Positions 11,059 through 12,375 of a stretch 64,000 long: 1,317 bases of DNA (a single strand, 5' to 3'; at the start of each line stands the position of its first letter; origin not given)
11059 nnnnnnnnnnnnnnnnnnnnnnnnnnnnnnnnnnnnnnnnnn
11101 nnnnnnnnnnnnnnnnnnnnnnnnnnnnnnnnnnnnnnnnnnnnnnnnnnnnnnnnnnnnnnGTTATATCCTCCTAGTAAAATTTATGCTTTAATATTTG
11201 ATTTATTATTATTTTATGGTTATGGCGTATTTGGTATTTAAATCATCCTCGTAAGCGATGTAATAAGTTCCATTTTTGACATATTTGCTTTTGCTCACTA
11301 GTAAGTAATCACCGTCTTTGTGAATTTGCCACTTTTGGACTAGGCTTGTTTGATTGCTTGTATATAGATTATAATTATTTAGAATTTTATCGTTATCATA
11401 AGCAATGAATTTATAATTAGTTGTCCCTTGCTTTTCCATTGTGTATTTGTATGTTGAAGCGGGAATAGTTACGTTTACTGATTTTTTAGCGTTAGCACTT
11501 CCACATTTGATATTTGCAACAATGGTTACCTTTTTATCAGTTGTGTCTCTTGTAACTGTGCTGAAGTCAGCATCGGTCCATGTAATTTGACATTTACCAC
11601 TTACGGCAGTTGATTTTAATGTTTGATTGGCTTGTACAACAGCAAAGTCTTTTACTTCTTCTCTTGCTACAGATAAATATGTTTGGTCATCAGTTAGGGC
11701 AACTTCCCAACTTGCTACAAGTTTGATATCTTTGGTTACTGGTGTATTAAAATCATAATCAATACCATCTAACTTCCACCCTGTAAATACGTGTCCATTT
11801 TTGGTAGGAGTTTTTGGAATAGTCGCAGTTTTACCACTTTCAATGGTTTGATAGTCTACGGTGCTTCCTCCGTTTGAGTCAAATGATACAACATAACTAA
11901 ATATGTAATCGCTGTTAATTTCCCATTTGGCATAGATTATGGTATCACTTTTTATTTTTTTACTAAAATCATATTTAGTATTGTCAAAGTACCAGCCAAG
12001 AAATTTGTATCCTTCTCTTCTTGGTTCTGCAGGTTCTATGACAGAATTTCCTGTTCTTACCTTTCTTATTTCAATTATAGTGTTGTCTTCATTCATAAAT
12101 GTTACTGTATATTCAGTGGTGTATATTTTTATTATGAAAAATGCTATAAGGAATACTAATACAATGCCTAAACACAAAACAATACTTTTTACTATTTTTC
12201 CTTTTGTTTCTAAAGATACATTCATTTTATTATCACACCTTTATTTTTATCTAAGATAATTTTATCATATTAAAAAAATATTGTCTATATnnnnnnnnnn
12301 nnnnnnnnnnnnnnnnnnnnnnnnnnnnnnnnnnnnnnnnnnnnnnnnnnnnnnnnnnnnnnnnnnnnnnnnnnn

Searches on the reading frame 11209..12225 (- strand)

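Call 48: search_protein_families(library=pfam, proteins=[window:11209-12225:-], max_evalue=0.001)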
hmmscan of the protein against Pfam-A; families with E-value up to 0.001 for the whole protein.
window:11209-12225:- (338 aa): 1 family
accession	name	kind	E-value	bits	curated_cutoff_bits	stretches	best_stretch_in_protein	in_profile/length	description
PF09479.16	Flg_new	-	2.4e-28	98.5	27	2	39-100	1-65/65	Listeria-Bacteroides repeat domain (List_Bact_rpt)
